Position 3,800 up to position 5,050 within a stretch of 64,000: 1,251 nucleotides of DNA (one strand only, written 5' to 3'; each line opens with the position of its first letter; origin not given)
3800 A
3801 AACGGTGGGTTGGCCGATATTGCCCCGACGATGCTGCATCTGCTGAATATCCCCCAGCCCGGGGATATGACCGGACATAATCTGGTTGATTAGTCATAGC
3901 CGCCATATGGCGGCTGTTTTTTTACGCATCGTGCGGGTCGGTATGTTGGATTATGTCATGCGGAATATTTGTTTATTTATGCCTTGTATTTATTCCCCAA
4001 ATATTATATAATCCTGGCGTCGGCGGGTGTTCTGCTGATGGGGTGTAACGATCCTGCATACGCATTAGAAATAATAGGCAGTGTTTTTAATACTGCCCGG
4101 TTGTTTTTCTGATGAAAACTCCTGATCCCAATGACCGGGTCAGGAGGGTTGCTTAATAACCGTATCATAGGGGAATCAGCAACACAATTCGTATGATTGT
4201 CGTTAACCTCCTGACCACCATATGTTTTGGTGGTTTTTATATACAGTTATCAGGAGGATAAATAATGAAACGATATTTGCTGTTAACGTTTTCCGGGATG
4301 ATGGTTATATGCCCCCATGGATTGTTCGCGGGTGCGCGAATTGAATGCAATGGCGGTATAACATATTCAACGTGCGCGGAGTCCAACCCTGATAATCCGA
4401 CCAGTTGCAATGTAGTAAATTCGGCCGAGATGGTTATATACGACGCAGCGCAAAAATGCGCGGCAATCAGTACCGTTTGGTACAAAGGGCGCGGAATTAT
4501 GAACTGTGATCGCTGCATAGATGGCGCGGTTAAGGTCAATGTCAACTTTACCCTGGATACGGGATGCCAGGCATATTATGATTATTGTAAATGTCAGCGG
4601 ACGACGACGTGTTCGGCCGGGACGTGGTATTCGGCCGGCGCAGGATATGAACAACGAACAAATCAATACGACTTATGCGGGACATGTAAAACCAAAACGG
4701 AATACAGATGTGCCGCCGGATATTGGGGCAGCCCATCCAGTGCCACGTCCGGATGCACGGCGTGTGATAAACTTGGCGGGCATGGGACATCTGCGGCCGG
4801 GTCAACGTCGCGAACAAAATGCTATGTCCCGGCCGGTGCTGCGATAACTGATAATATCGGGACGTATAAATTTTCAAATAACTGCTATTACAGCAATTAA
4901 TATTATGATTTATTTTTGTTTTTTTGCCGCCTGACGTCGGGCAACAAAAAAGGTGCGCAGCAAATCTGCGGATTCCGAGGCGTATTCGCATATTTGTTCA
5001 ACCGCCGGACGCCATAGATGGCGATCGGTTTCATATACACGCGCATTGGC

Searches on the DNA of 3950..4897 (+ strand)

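Call 11: search_rna_families(source=window, start=3950, end=4300, threshold=evalue, max_evalue=10)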
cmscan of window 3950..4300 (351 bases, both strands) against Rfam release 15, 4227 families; matches with E-value up to 10: 5.
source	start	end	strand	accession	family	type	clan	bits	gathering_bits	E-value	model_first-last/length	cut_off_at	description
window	4051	4244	+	RF02079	STnc180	Gene; sRNA;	-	20.5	50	0.063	1-208/208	no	Enterobacterial sRNA STnc180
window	4070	4105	+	RF00456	mir-34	Gene; miRNA;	CL00087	18.8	53.4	0.12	1-72/72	no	mir-34 microRNA precursor family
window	4148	4244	+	RF02676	Esr41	Gene; sRNA;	-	17.8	102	0.49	1-74/74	no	Enterohemorrhagic E. coli sRNA 41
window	4099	4161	+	RF01198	snoR69Y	Gene; snRNA; snoRNA; CD-box;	CL00051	15.3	45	5.3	1-99/99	no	Small nucleolar RNA snoR69Y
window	4139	4215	-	RF00204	snoR12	Gene; snRNA; snoRNA; CD-box;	-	15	39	5.6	1-83/83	no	Small nucleolar RNA R12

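Call 66: search_rna_families(sources=[L010, L009, L011, L026, L033, L036, L058, L028, L076], threshold=evalue, max_evalue=1)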
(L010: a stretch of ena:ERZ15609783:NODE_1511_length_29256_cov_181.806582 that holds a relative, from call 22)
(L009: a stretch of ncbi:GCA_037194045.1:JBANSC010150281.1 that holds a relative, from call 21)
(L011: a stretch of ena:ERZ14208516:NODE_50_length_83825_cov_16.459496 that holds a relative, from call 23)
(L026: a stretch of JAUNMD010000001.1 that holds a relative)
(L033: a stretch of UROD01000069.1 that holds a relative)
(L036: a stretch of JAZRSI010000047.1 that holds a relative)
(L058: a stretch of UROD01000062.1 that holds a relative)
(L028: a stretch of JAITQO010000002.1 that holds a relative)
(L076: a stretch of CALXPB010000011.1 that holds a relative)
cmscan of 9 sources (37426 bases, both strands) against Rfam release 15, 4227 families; matches with E-value up to 1: 10.
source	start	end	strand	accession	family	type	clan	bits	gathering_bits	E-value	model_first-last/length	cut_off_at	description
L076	4767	4837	+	RF00005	tRNA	Gene; tRNA;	CL00001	65.9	29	2.5e-12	1-71/71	no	tRNA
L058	3956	4041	-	RF00005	tRNA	Gene; tRNA;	CL00001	59.9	29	1.1e-10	1-71/71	no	tRNA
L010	1370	1460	+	RF02221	sRNA-Xcc1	Gene; sRNA;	-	47.7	53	1.3e-05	1-87/87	no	sRNA-Xcc1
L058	2318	2385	+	RF00708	mir-450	Gene; miRNA;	-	36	60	0.0086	1-78/78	no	mir-450 microRNA precursor family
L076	4457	4549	-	RF02221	sRNA-Xcc1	Gene; sRNA;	-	35.5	53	0.011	1-87/87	no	sRNA-Xcc1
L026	1628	1759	-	RF00512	Leu_leader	Cis-reg; leader;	-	28.3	50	0.059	1-148/148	no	Leucine operon leader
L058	2323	2375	+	RF03353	MIR5291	Gene; miRNA;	-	27.3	54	0.8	1-65/65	no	MIR5291 microRNA precursor family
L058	2311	2388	-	RF04085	mir-1271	Gene; miRNA;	-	24.1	80.5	0.37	1-77/77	no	mir-1271 microRNA precursor family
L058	2317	2384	+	RF04085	mir-1271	Gene; miRNA;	-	23.9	80.5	0.43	1-77/77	no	mir-1271 microRNA precursor family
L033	3027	3080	-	RF03163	c4-a1b1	Gene; antisense;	CL00128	19.7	46.7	0.97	1-53/53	no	a1, b1 targets of C4 antisense RNA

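Call 67: search_rna_families(source=L010, start=1200, end=1520, threshold=evalue, max_evalue=1, show_alignments=2)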
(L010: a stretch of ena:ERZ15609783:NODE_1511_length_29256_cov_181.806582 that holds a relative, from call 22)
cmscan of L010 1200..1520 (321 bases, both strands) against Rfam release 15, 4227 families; matches with E-value up to 1: 1.
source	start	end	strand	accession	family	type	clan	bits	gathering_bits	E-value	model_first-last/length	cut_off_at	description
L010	1370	1460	+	RF02221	sRNA-Xcc1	Gene; sRNA;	-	47.7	53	1.1e-07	1-87/87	no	sRNA-Xcc1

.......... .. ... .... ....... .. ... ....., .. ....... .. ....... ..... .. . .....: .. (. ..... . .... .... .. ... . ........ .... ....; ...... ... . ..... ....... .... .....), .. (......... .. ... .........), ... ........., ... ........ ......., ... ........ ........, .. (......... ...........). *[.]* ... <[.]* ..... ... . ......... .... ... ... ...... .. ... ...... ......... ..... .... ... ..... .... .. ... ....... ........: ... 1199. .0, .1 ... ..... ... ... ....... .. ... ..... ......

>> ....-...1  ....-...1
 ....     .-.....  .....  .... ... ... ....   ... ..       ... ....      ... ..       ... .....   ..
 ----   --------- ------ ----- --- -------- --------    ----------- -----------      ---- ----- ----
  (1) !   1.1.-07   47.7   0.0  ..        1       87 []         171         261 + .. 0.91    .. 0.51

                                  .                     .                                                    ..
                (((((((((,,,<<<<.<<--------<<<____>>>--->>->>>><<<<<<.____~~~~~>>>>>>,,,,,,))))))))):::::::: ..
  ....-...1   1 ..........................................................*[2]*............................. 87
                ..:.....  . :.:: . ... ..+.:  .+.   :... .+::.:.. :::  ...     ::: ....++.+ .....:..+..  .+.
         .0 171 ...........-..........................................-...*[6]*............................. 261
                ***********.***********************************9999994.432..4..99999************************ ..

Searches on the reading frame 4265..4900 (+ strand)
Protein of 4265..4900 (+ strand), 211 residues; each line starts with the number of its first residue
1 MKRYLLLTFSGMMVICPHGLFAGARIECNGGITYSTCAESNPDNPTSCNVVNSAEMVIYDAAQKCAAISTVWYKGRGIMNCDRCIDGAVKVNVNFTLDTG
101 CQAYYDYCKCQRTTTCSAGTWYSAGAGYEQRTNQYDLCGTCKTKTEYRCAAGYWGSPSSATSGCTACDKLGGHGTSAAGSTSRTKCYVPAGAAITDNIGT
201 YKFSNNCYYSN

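Call 15: search_protein_families(library=pfam, proteins=[window:4265-4897:+], max_evalue=1)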
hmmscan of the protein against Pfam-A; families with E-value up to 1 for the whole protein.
window:4265-4897:+ (211 aa): 0 families

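Call 16: search_protein_families(library=ncbifam, proteins=[window:4265-4897:+], max_evalue=1)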
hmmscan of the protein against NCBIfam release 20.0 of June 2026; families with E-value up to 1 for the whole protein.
window:4265-4897:+ (211 aa): 0 families

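Call 18: find_encoding_contigs(protein=window:4265-4900:+, flank=3000, max_places=10)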
Protein window:4265-4900:+ (211 aa): 10 contigs read that carry it; 4 places shown.
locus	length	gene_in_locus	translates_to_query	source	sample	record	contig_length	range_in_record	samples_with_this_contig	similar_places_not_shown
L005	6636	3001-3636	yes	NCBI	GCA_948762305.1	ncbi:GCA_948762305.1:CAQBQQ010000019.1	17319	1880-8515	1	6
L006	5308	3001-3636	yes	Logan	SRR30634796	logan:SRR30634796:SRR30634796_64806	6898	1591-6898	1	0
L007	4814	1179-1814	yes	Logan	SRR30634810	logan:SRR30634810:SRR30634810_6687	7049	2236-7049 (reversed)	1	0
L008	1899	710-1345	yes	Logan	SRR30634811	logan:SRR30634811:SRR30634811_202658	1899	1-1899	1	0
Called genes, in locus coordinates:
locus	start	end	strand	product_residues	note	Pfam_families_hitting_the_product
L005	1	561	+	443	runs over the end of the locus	-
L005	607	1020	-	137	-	PF01381:HTH_3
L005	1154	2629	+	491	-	PF01676:Metalloenzyme, PF06415:iPGM_N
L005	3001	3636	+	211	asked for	-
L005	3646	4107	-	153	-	PF00383:dCMP_cyt_deam_1, PF14437:MafB19-deam, PF14439:Bd3614-deam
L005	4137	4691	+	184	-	PF03602:Cons_hypoth95, PF05175:MTS (weak)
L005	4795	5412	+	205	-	PF01386:Ribosomal_L25p, PF14693:Ribosomal_TL5_C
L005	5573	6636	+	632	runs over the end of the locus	PF00012:HSP70, PF06723:MreB_Mbl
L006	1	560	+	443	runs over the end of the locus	-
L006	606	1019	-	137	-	PF01381:HTH_3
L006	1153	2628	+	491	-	PF01676:Metalloenzyme, PF06415:iPGM_N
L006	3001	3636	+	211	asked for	-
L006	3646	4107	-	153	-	PF00383:dCMP_cyt_deam_1, PF14437:MafB19-deam, PF14439:Bd3614-deam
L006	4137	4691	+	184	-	PF03602:Cons_hypoth95, PF05175:MTS (weak)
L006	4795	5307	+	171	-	?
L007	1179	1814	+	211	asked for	-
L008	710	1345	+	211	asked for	-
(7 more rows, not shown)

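Call 19: find_homologous_proteins(query=window:4265-4897:+, max_evalue=0.001)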
Query window:4265-4897:+ (211 aa): 27 proteins with E <= 0.001 among 140 candidates.
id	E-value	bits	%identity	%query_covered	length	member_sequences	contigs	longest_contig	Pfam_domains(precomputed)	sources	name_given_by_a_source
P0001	1.7e-140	484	100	100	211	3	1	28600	-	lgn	-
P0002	2.8e-50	189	46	100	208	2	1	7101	-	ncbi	-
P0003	5.0e-23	100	42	71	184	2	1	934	-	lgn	-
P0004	4.2e-21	94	36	99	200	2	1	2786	-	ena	-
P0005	1.1e-19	89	37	89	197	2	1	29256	-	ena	-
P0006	2.7e-18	85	38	79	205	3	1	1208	-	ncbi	-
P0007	6.5e-18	83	55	45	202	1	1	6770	-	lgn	-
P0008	1.7e-17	82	38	74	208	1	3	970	-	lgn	-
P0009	1.7e-16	79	44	65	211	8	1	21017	-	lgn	-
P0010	2.0e-16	78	40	64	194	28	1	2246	-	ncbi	-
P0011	6.7e-15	73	50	45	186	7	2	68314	-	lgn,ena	-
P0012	1.1e-14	73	44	61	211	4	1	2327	-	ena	-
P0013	1.2e-14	73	50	45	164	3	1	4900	-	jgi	-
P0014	1.9e-14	72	40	63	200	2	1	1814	-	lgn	-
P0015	1.8e-13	69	48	51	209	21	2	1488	-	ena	-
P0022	5.3e-11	61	33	100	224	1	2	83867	-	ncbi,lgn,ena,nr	ncbi:MAG: hypothetical protein K2M34_03115 [Alphaproteobacteria bacterium]|nr:hypothetical protein [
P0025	3.0e-6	45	35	45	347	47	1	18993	-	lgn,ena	-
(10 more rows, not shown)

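Call 21: find_encoding_contigs(protein=P0002, flank=1500, max_places=3)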
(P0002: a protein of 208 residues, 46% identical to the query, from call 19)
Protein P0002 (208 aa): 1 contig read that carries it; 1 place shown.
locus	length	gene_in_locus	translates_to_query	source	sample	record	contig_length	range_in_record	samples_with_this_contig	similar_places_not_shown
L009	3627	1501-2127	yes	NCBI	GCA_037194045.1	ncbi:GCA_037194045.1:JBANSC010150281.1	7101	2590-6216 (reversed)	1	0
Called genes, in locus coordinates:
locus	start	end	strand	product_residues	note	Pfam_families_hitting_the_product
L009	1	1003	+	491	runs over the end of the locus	PF01676:Metalloenzyme, PF06415:iPGM_N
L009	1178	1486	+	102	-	-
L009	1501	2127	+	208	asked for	-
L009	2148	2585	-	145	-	PF00383:dCMP_cyt_deam_1, PF14437:MafB19-deam, PF14439:Bd3614-deam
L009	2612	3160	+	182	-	PF03602:Cons_hypoth95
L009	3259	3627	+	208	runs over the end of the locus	PF01386:Ribosomal_L25p, PF14693:Ribosomal_TL5_C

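Call 22: find_encoding_contigs(protein=P0005, flank=1500, max_places=3)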
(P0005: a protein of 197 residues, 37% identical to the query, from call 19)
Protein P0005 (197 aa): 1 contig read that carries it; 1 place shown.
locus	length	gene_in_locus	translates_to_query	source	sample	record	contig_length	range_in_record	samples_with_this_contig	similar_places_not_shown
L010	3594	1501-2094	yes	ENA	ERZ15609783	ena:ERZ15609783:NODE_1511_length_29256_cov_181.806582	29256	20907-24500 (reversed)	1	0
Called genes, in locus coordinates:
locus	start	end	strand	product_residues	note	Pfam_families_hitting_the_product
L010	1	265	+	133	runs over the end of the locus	-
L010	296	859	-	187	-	-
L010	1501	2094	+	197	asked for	-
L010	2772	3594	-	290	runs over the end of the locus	-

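Call 23: find_encoding_contigs(protein=P0022, flank=1500, max_places=3)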
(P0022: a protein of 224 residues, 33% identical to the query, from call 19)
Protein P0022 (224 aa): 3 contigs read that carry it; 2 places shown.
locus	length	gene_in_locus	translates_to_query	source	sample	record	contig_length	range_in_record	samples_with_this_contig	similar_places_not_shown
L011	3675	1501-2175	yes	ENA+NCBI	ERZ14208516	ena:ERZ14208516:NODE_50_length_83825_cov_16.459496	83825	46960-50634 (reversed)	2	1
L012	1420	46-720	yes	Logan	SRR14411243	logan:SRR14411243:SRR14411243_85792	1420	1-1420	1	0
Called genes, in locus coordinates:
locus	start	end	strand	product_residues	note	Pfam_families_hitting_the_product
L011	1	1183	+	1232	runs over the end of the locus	-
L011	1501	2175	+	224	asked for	-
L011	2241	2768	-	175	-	PF01025:GrpE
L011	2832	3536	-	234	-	PF00121:TIM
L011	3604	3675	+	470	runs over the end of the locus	PF13623:SurA_N_2, PF13624:SurA_N_3, PF13145:Rotamase_2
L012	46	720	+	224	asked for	-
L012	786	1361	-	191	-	PF01025:GrpE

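Call 28: find_encoding_contigs(protein=P0011, flank=10000, max_places=3)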
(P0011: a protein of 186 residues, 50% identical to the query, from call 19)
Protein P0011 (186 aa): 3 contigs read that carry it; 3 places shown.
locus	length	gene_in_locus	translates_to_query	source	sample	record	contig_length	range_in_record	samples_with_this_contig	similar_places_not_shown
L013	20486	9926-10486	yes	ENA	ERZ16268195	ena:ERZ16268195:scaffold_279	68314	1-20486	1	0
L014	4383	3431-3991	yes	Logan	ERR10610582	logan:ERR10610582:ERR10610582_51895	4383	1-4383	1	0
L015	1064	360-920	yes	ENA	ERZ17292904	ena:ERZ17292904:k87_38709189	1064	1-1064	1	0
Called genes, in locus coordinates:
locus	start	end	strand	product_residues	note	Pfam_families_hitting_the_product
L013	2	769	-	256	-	?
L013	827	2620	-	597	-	-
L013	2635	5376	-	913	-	-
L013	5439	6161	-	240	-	-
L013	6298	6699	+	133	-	PF00691:OmpA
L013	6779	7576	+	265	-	PF00005:ABC_tran, PF13304:AAA_21 (faint)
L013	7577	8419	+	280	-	-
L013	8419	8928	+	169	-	PF02698:DUF218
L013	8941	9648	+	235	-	PF01553:Acyltransferase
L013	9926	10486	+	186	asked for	-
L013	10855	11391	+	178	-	-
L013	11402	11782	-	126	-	-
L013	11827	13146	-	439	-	PF04052:TolB_N, PF25460:Beta-prop_Aladin (faint), PF00930:DPPIV_N (faint), PF26550:Tricorn_2nd, PF26549:Tricorn_N, PF07676:PD40, PF26549:Tricorn_N, PF26550:Tricorn_2nd, +1 more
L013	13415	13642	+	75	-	PF12441:CopG_antitoxin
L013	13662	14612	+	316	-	-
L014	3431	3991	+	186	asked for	-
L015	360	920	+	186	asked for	-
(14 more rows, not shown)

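Call 29: find_encoding_contigs(protein=P0025, flank=10000, max_places=3)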
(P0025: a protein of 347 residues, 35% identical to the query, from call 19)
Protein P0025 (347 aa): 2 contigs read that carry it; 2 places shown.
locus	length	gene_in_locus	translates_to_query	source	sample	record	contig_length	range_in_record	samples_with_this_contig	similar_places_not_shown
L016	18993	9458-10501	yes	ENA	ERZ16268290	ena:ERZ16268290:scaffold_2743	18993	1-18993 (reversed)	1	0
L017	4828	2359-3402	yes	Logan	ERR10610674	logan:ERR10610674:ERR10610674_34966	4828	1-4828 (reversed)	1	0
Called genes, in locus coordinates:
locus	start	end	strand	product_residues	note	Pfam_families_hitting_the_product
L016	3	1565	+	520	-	?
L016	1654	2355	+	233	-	-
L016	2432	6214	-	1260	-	PF02415:Chlam_PMP (faint), PF03797:Autotransporter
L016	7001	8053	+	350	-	PF02275:CBAH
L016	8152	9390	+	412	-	PF06245:DUF1015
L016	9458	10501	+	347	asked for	-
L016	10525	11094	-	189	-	PF01025:GrpE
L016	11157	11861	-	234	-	PF00121:TIM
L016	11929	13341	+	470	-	PF13623:SurA_N_2, PF13624:SurA_N_3, PF13145:Rotamase_2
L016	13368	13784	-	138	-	-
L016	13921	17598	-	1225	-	-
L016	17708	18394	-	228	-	-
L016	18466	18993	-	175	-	?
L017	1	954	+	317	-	?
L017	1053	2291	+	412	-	PF06245:DUF1015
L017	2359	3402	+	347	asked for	-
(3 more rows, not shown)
